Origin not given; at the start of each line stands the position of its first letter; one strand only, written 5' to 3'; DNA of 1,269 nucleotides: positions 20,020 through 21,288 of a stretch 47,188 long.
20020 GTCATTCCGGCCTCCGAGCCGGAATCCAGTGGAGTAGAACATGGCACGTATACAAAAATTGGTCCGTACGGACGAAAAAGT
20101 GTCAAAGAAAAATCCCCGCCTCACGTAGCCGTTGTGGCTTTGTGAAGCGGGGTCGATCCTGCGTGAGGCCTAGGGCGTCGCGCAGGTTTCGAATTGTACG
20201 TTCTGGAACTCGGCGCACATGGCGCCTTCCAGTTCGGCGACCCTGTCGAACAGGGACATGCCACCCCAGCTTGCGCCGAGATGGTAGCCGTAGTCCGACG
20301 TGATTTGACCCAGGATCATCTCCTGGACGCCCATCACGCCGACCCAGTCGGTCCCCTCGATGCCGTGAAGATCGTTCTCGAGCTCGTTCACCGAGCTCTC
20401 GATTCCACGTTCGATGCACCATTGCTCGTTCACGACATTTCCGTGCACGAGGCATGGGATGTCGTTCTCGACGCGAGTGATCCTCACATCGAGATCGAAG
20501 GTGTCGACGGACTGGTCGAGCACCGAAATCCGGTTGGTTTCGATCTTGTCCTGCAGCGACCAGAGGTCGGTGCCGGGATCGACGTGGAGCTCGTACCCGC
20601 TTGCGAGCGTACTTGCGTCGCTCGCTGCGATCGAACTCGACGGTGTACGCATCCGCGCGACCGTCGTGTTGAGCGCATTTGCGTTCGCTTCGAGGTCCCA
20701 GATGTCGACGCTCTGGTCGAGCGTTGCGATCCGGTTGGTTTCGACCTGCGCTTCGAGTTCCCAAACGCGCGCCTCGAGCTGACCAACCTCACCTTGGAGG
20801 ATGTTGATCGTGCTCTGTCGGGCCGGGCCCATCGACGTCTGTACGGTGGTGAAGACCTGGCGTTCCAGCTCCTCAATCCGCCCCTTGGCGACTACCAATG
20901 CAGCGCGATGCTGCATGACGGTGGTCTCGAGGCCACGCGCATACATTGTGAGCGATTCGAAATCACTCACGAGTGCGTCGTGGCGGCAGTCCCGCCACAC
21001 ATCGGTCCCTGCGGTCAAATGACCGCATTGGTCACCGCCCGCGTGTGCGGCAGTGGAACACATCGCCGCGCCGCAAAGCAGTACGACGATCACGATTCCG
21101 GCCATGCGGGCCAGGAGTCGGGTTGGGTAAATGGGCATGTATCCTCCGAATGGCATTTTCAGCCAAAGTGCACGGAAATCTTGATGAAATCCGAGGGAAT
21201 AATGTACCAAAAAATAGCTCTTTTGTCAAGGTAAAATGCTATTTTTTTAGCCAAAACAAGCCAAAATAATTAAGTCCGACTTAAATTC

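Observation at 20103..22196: Pair of GC-rich exported Cys-loop/coiled-coil paralogues inserted between uvrA and uvrC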

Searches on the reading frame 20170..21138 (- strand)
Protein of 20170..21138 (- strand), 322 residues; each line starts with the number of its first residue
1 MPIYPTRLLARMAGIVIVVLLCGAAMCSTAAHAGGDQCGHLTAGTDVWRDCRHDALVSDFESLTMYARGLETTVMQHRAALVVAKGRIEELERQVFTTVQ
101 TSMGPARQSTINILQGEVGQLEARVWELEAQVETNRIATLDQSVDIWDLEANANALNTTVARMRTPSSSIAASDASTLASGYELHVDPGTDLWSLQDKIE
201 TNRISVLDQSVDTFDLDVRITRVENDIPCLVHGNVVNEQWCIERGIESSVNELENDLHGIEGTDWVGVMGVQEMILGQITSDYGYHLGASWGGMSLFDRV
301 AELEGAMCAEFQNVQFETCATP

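Call 9: search_protein_families(library=pfam, proteins=[window:20170-21138:-], max_evalue=1)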
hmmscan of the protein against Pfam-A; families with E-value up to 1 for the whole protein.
window:20170-21138:- (322 aa): 11 families
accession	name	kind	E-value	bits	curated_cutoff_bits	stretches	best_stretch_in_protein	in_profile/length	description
PF24362.2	DUF7518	-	0.0056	17.8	27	0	118-160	2-44/104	Family of unknown function (DUF7518)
PF23991.1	DUF7310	-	0.023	15.6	40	0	91-133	8-54/83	Coiled-coil region of unknown function (DUF7310)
PF12086.13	DUF3563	-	0.11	12.9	26.9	0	138-169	28-59/61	Protein of unknown function (DUF3563)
PF05667.16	CCDC22_CC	-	0.16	11.5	39.2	1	54-141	222-310/477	CCDC22 protein coiled-coil region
PF15409.12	PH_8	-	0.2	12.4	30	0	169-200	44-75/89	Pleckstrin homology domain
PF19220.6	Rod_CreS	-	0.22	10.9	100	1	110-158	35-83/359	Crescentin, rod domain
PF04012.17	PspA_IM30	-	0.24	11.4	33.9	0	60-95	93-128/220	PspA/IM30 family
PF16808.10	PKcGMP_CC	-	0.55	10.3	35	0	87-95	9-17/35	Coiled-coil N-terminus of cGMP-dependent protein kinase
PF20537.3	DUF6752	-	0.59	10.4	27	0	121-136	1-16/55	Domain of unknown function (DUF6752)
PF16331.10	TolA_bind_tri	-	0.68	10.5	30.1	0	86-134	4-50/76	TolA binding protein trimerisation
PF14077.11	WD40_alt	-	1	9.7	25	0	115-134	10-29/48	Alternative WD40 repeat motif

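Call 10: search_protein_families(library=ncbifam, proteins=[window:20170-21138:-], max_evalue=1)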
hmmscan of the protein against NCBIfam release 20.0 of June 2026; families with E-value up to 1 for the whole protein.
window:20170-21138:- (322 aa): 4 families
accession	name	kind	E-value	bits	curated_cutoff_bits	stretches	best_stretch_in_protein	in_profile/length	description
NF052320.1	Cbp1_fam_LP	subfamily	0.11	12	90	1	81-163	97-177/286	Cbp1 family collagen-binding glycoprotein adhesin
NF045487.1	ASRP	equivalog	0.11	11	300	1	70-165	374-467/593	archaea-specific SMC-related protein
NF038155.1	lanthi_I_FDLD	domain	0.12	13.2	20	1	212-224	1-15/34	FDLD family class I lanthipeptide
NF048001.1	GTP_morpho_1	equivalog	0.13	12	50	0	234-280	20-63/70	GTA head formation protein, RCAP_rcc01685 family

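Call 12: find_homologous_proteins(query=window:20170-21138:-, max_evalue=0.01)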
Query window:20170-21138:- (322 aa): 2 proteins with E <= 0.01 among 3241 candidates.
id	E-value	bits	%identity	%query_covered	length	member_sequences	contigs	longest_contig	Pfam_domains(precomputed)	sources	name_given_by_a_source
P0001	1.9e-212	722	100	100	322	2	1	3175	-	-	-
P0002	1.0e-13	69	33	49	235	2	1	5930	-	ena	-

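Call 15: find_encoding_contigs(protein=P0002, flank=10000)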
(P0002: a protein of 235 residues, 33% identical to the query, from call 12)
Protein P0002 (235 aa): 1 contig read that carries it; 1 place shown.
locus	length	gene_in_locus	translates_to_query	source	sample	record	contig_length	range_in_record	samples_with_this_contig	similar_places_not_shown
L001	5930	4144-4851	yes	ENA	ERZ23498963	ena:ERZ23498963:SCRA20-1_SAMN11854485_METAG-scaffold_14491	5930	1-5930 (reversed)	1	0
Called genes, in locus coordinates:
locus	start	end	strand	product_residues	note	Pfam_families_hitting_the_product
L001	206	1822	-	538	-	PF01676:Metalloenzyme, PF06415:iPGM_N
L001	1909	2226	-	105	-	-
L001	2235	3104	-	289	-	PF01135:PCMT (faint), PF01795:Methyltransf_5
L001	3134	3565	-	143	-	PF02381:MraZ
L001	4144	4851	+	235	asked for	-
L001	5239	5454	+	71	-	-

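Call 16: find_encoding_contigs(protein=P0001, flank=10000)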
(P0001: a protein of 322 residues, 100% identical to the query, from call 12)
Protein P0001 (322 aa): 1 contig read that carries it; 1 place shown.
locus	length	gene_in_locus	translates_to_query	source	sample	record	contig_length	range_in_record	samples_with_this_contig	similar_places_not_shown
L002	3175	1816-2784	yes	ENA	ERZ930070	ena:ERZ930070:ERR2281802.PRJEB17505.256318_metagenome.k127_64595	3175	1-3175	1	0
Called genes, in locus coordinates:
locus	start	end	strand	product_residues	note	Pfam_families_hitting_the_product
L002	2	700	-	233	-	?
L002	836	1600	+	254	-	-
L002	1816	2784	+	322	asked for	-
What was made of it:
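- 20170..21138 (-): Gene A coding sequence, 322 aa (P0001). No family match. Identical protein called in another sample (calls 12, 16).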

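Call 22: find_related_loci(query=A1, collection=genome_contigs, flank=10000)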
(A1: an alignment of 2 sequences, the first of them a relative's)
Query A1 (322 aa) in genome_contigs; peptide patterns used: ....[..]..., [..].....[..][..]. (x = any residue, [..] = any of these).
252 stretches matched a pattern; 1 encode a relative of the query (tblastn E <= 1e-3); 1 distinct loci.
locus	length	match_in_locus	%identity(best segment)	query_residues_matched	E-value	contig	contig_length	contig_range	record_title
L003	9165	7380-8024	32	3-307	1e-22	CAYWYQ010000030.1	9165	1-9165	MAG TPA_asm: uncultured Gammaproteobacteria bacterium isolate SRP200020_co5_417 genome assembly, contig: NODE_11876_leng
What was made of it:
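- Tried and rejected: The one public MAG with the orthologue is labelled 'uncultured Gammaproteobacteria bacterium' (call 22), which I could not verify.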

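Call 25: find_homologous_proteins(query=A1, max_evalue=1)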
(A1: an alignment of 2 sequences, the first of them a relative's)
Query A1 (2 sequences) (322 aa, profile of the alignment): 2 proteins with E <= 1 among 8000 candidates.
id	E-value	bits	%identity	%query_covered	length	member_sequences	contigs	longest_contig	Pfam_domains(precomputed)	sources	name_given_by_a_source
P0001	5.7e-190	649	100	100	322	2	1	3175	-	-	-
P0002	6.7e-115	402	33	49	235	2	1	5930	-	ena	-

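Call 34: find_related_loci(query=A1, collection=viral_contigs, flank=5000)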
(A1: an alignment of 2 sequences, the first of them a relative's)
Query A1 (322 aa) in viral_contigs; peptide patterns used: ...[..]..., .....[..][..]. (x = any residue, [..] = any of these).
62 stretches matched a pattern, but none encodes a relative of the query by tblastn (E <= 1e-3).

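Call 41: search_protein_families(library=phrogs, proteins=[P0001], max_evalue=1)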
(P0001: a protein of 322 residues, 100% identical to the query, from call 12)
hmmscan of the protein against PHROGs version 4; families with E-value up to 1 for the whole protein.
P0001 (322 aa): 5 families
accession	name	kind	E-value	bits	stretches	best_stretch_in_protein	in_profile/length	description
phrog_18412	-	head and packaging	0.00019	22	1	55-172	48-157/229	minor head protein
phrog_14809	-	unknown function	0.22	12.6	0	113-135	36-58/68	-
phrog_11860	-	unknown function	0.3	12.3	0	111-144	33-66/114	-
phrog_17002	-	unknown function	0.31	12.2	0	61-95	11-46/80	-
phrog_4366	-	head and packaging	0.74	11.2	0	51-81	54-84/91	head fiber protein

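Call 46: predict_structure(alignment_id=A1)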
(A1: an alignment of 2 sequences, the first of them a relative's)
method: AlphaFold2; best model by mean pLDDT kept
length: 322 residues; sequences in the alignment: 2
mean_pLDDT: 42.0   pTM: 0.21
mean pLDDT of the five models: 42.0, 41.1, 39.5, 37.0, 34.6
residues with pLDDT >= 90: 0; 70-90: 8; 50-70: 75; < 50: 239
segments of 3 or more residues with pLDDT < 50: 1-35, 60-71, 140-322
pLDDT, mean of each block of 10 residues (from residue 1): 38 45 42 49 60 56 45 49 55 55 53 64 71 59 40 35 29 28 31 42 33 28 27 29 36 38 33 36 34 39 37 31 32
secondary structure, 60 per line:
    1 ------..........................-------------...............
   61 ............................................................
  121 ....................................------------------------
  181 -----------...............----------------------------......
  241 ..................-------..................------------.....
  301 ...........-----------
elements in order: H7-32 H46-156 H192-206 H235-258 H266-283 H296-311
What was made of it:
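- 20671..21003 (-): A residues 46-156: predicted long helix. The best heptad segment is 106-136; a second, lower-scoring stretch is 143-176. AlphaFold2 secondary structure, pLDDT 45-71 by 10-residue block (call 46).
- On Coiled-coil protein: A's helix 46-156 is predicted at pLDDT 45-71 by 10-residue block (call 46).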

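Call 57: find_encoding_contigs(protein=P0005, flank=10000)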
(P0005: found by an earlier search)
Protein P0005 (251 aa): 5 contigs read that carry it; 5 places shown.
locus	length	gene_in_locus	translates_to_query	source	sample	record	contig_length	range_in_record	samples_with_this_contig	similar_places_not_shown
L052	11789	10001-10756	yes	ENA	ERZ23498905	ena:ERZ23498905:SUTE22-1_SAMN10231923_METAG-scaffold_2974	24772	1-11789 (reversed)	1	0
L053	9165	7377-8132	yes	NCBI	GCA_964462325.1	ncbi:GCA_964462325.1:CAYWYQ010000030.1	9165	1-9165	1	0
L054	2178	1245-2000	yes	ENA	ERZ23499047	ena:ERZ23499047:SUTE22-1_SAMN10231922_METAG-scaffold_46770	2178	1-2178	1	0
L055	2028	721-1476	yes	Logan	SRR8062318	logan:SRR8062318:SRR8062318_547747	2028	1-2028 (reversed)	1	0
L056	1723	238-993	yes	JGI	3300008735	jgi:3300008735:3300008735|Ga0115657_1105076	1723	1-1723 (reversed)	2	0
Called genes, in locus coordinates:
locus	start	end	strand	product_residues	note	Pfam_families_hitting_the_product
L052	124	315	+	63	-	-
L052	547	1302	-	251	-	PF09339:HTH_IclR (faint), PF01978:TrmB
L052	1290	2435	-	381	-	PF13579:Glyco_trans_4_4, PF13439:Glyco_transf_4, PF20706:GT4-conflict, PF00534:Glycos_transf_1, PF13692:Glyco_trans_1_4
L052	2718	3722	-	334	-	PF06723:MreB_Mbl, PF00022:Actin (faint), PF00012:HSP70, PF14450:FtsA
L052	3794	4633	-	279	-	PF00535:Glycos_transf_2, PF13641:Glyco_tranf_2_3, PF13632:Glyco_trans_2_3 (weak)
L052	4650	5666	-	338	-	-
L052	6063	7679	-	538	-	PF01676:Metalloenzyme, PF06415:iPGM_N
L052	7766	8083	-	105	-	-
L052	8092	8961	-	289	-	PF01135:PCMT (faint), PF01795:Methyltransf_5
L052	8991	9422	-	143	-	PF02381:MraZ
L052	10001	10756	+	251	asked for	-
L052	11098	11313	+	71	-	-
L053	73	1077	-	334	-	PF06723:MreB_Mbl, PF00022:Actin (faint), PF00012:HSP70, PF14450:FtsA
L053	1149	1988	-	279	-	PF00535:Glycos_transf_2, PF13641:Glyco_tranf_2_3, PF13632:Glyco_trans_2_3 (weak)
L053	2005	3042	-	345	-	PF00535:Glycos_transf_2, PF13641:Glyco_tranf_2_3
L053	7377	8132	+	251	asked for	-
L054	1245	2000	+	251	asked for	-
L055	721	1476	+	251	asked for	-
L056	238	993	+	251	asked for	-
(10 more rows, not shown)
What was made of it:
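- In the window it lies within 3 kb of mraZ (calls 15, 57).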

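Call 60: search_solved_structures(query=A1, max_evalue=10, show_alignments=2)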
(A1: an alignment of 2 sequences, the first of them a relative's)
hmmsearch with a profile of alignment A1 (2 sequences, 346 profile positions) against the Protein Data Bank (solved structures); distinct sequences matched with E-value up to 10: 2.
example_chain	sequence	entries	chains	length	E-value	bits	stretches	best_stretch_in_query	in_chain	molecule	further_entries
2zdi_A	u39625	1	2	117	0.52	12.3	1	91-155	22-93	Prefoldin subunit beta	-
2zqm_A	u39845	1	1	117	1.6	10.7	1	90-154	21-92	Prefoldin beta subunit 1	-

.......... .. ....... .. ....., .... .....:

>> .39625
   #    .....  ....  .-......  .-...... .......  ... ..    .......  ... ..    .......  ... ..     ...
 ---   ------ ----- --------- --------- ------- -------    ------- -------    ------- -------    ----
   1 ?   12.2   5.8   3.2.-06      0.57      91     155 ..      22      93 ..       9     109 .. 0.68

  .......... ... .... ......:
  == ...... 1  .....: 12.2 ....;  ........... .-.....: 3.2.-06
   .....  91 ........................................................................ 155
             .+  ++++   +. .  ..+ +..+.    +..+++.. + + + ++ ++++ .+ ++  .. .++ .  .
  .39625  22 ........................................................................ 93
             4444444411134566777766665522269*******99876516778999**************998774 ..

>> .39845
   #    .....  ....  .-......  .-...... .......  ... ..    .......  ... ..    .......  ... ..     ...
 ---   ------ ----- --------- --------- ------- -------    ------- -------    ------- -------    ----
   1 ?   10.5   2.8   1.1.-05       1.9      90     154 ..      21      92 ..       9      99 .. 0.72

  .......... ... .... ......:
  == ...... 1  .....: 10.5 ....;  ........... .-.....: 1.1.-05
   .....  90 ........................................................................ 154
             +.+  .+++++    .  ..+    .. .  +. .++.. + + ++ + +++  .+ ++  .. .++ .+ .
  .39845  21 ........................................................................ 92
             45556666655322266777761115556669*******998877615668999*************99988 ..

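Call 62: search_protein_families(library=padloc, proteins=[P0001, P0005], max_evalue=1)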
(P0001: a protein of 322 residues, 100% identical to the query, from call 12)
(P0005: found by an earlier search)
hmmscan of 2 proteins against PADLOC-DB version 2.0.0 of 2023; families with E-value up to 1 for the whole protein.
P0001 (322 aa): 0 families

P0005 (251 aa): 0 families

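Call 73: find_encoding_contigs(protein=P0010, flank=10000, max_places=2)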
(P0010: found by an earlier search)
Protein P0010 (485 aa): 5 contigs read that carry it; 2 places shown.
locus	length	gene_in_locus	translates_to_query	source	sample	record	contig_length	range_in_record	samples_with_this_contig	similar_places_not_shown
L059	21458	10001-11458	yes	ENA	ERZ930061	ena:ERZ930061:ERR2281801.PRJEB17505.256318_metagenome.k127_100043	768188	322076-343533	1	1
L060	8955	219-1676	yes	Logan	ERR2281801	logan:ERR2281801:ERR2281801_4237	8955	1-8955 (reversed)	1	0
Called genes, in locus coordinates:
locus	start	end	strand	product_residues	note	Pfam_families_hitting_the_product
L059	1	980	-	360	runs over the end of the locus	-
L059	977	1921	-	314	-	PF01565:FAD_binding_4, PF02873:MurB_C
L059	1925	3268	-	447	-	PF01225:Mur_ligase, PF08245:Mur_ligase_M, PF02875:Mur_ligase_C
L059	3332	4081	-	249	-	-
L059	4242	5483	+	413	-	PF00464:SHMT, PF00155:Aminotran_1_2, PF01212:Beta_elim_lyase (weak)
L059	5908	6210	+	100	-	-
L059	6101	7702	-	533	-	-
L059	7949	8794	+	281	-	PF00763:THF_DHG_CYH, PF02882:THF_DHG_CYH_C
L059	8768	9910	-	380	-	PF01490:Aa_trans, PF03222:Trp_Tyr_perm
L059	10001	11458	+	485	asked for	PF00772:DnaB, PF13481:AAA_25, PF03796:DnaB_C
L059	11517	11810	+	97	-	PF02575:YbaB_DNA_bd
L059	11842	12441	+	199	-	PF21176:RecR_HhH, PF01751:Toprim (weak), PF13662:Toprim_4, PF21175:RecR_C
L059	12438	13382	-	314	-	PF00487:FA_desaturase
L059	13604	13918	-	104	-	PF00829:Ribosomal_L21p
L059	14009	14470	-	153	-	PF02643:DUF192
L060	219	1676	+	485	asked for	PF00772:DnaB, PF13481:AAA_25, PF03796:DnaB_C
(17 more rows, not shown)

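Call 77: search_protein_families(library=ncbifam, proteins=[P0005], max_evalue=0.01)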
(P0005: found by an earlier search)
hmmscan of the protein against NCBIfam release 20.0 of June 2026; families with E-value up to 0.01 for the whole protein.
P0005 (251 aa): 0 families
